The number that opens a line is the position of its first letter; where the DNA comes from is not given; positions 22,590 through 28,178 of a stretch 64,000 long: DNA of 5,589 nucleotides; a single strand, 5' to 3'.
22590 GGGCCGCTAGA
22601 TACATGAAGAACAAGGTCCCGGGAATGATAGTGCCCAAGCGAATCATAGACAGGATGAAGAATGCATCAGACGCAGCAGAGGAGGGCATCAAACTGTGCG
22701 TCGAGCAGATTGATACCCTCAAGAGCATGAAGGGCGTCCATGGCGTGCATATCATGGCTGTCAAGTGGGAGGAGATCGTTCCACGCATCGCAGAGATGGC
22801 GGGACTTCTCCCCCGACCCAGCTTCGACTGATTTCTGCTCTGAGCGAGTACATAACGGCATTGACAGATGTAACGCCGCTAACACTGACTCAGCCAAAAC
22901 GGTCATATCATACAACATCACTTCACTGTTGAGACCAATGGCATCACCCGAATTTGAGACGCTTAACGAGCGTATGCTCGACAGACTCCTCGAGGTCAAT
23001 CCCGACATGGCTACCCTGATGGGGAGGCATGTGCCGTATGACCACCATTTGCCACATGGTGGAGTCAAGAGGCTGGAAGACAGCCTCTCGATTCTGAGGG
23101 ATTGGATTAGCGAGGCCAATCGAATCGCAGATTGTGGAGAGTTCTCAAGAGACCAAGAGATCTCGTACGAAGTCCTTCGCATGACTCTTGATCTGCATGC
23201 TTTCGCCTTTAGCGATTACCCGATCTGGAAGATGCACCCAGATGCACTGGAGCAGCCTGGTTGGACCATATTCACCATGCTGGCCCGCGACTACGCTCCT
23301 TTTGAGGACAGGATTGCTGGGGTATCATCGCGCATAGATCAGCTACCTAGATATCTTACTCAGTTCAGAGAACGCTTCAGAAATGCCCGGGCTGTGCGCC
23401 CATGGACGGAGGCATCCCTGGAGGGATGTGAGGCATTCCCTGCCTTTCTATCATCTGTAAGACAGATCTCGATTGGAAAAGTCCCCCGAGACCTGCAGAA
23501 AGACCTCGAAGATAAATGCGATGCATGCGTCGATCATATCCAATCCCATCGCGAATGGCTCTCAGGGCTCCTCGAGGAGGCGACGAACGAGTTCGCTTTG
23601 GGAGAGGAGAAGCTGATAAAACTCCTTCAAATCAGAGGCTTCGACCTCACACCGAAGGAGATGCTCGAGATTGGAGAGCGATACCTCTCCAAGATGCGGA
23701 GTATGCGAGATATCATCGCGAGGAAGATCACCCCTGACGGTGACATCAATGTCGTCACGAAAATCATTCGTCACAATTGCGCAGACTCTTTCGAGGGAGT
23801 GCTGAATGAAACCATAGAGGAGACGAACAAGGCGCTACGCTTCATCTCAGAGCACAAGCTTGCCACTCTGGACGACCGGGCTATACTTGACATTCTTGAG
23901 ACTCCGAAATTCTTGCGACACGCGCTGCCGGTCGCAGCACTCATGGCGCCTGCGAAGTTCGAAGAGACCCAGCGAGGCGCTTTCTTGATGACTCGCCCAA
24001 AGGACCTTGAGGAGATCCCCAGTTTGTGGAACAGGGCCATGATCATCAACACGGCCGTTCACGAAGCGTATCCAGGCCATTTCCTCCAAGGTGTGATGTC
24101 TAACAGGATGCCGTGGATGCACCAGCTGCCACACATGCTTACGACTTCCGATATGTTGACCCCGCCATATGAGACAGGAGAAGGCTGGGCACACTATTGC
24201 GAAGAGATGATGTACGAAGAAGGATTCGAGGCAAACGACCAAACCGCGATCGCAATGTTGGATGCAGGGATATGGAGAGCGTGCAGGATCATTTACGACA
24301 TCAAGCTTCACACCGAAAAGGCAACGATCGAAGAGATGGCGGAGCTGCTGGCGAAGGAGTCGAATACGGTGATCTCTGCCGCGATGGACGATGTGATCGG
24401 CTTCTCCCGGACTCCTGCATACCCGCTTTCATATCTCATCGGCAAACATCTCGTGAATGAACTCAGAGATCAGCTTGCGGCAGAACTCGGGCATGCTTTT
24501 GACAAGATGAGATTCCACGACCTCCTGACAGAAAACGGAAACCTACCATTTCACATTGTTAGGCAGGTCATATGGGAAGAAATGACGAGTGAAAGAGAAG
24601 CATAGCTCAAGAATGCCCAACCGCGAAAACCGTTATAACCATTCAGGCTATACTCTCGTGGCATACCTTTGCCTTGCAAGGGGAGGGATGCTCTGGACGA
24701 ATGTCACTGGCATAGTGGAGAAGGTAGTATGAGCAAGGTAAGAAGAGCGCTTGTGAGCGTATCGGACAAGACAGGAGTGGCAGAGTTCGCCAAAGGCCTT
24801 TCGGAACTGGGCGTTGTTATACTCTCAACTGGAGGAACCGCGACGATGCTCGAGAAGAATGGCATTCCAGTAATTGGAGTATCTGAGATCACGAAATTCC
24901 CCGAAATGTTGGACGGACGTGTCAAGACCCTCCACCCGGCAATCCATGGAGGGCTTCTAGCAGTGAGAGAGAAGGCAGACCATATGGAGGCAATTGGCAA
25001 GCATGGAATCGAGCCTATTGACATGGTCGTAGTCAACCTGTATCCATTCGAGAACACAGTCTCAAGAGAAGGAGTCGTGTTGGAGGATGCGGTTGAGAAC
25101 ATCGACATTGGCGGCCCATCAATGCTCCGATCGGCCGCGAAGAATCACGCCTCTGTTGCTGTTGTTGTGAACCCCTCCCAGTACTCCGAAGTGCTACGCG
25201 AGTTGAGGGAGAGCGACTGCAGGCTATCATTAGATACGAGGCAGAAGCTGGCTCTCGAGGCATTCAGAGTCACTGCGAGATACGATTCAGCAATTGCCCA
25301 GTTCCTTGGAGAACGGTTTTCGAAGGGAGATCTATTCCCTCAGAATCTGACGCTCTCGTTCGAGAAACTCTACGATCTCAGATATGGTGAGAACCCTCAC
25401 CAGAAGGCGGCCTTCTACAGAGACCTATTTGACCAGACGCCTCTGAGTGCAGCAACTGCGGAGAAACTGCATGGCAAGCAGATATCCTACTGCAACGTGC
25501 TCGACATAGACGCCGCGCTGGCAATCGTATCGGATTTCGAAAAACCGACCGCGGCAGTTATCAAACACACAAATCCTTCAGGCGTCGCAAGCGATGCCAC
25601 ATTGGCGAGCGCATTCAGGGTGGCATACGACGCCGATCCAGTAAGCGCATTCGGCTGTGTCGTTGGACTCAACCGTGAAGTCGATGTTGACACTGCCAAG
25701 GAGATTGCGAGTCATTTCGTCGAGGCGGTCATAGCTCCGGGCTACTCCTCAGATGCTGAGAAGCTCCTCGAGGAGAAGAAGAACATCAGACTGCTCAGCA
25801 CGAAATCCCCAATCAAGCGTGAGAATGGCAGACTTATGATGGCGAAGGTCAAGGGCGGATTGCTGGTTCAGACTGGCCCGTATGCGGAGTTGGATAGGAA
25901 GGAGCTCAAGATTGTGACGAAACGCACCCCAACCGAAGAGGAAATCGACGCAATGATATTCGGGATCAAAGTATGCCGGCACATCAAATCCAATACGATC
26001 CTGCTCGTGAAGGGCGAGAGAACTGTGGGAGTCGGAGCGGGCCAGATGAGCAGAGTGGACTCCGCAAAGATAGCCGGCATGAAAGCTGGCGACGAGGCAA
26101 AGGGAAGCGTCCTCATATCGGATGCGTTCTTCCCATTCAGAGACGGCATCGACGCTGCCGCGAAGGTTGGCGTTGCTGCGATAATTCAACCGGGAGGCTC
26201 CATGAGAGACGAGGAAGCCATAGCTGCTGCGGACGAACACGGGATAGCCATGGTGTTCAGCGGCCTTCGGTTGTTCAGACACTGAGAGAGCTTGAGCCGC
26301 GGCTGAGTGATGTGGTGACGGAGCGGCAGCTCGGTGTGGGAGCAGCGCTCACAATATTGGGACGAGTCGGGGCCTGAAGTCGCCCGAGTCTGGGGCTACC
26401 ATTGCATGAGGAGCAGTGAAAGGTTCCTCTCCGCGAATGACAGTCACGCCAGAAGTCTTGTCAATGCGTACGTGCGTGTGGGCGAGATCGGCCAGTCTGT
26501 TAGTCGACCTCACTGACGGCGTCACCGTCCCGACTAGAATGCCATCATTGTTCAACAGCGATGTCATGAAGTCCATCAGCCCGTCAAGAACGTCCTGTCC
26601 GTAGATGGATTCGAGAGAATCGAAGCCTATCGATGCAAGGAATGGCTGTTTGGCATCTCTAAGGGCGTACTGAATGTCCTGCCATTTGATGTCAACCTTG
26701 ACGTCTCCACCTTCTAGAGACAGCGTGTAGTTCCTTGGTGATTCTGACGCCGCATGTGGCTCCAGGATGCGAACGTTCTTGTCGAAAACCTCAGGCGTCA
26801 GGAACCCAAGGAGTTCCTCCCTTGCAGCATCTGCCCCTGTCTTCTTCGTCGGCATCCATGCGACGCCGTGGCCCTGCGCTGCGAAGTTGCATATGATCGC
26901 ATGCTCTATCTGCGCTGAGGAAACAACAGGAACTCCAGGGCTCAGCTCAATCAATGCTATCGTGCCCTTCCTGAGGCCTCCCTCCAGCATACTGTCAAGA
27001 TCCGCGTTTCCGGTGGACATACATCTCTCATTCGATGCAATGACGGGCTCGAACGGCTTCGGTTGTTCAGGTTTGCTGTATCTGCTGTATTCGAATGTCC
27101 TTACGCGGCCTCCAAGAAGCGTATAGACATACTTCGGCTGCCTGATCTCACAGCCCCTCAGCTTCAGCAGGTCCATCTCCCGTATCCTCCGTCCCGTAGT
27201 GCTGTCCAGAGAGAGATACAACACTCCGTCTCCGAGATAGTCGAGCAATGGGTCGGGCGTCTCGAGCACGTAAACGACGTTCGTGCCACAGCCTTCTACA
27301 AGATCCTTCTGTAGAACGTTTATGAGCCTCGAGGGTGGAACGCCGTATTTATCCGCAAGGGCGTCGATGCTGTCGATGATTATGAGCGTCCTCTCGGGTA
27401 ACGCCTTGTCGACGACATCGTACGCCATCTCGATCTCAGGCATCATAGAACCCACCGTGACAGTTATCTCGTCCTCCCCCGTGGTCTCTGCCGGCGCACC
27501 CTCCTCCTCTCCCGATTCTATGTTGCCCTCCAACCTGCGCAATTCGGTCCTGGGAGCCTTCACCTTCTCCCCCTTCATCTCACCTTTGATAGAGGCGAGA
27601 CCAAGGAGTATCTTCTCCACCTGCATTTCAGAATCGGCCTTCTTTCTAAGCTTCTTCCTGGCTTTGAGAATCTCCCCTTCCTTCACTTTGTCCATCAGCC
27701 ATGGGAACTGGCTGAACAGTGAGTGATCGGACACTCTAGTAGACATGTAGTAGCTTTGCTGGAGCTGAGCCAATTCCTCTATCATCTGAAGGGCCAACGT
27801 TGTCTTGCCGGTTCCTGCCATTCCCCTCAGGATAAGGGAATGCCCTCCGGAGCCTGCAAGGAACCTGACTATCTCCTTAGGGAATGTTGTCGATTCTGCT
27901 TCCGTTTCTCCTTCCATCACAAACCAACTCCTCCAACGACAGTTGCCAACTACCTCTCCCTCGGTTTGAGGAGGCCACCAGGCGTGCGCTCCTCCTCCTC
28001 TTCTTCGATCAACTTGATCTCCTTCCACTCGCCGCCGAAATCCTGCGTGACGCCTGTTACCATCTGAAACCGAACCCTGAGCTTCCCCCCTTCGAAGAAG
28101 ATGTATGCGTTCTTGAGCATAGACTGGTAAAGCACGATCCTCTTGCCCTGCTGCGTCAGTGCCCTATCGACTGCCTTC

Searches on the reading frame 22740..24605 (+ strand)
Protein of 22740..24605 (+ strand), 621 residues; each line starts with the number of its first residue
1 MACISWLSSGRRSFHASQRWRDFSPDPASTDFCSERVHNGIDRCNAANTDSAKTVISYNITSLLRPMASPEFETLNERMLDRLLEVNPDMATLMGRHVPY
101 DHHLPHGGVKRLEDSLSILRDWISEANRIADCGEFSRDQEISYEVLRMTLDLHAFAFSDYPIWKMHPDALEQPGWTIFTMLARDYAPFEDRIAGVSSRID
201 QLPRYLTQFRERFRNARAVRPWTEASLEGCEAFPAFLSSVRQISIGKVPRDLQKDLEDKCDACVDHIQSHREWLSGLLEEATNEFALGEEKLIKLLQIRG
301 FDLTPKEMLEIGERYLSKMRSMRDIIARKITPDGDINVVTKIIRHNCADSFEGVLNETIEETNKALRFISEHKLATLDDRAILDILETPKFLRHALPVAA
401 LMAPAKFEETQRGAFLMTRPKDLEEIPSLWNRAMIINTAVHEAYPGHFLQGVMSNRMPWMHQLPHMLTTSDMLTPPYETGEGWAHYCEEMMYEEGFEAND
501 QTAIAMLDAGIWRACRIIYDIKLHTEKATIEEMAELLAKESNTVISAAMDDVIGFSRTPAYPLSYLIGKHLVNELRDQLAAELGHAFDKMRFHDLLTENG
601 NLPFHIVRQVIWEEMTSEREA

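Call 21: search_protein_families(library=pfam, proteins=[window:22740-24605:+], max_evalue=0.0001)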
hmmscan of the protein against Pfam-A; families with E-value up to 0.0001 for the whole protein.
window:22740-24605:+ (621 aa): 1 family
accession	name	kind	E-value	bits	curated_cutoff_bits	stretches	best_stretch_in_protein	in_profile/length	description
PF05960.17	DUF885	-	1.3e-64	220.1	32.4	1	88-610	1-531/532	Bacterial protein of unknown function (DUF885)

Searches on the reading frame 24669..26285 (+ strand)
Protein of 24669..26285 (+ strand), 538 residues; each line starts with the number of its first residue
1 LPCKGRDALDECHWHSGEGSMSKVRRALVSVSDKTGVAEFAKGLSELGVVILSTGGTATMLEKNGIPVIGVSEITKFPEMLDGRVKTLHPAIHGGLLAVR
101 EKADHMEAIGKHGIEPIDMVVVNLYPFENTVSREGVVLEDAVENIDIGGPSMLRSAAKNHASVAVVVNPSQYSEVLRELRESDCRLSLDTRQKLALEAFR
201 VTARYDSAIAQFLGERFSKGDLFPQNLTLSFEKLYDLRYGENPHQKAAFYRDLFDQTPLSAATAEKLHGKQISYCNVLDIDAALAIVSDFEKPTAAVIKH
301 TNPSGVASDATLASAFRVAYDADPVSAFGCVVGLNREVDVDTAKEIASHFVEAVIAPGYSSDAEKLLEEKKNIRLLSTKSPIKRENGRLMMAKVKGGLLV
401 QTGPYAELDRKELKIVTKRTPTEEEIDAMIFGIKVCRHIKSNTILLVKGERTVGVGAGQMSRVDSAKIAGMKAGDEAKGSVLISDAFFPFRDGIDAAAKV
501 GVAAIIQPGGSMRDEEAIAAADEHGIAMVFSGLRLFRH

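Call 21: search_protein_families(library=pfam, proteins=[window:24669-26285:+], max_evalue=0.0001)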
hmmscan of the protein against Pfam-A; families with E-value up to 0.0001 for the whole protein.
window:24669-26285:+ (538 aa): 2 families
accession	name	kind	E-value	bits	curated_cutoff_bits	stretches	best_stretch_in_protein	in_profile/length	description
PF01808.24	AICARFT_IMPCHas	-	3.3e-116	388.5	25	1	156-472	1-311/311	AICARFT/IMPCHase bienzyme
PF02142.27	MGS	-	1.1e-25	90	24.1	1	37-150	2-93/94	MGS-like domain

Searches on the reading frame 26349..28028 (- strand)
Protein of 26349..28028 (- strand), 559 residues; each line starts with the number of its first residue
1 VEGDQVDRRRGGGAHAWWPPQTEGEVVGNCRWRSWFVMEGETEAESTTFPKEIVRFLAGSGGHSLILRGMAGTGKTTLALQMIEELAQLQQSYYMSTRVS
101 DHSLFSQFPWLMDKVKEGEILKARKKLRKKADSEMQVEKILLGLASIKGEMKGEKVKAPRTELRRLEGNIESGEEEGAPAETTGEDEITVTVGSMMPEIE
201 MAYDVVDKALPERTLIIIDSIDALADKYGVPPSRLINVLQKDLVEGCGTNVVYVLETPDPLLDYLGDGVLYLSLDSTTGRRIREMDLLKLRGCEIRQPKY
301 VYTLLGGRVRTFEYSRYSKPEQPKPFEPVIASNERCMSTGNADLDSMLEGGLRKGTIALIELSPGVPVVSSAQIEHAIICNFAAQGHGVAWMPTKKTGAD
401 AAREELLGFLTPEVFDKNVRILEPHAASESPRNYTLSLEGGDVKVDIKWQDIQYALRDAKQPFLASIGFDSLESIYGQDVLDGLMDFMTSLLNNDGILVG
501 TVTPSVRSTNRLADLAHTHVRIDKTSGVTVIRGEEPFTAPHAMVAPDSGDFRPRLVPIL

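Call 21: search_protein_families(library=pfam, proteins=[window:26349-28028:-], max_evalue=0.0001)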
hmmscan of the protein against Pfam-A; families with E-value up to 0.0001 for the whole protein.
window:26349-28028:- (559 aa): 4 families
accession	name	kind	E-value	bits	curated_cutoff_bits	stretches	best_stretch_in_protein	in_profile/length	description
PF07088.17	GvpD_P-loop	-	4.4e-14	53.2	24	1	54-108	2-56/189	GvpD gas vesicle protein, P-loop domain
PF06745.19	ATPase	-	5.3e-08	33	26.6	0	214-304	121-219/231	KaiC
PF20440.3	GvpD_bR2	-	7.2e-07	29.4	27.9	1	326-427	2-102/254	GvpD basic region 2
PF05729.18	NACHT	-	3.2e-06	27.5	26.7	0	65-91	3-29/167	NACHT domain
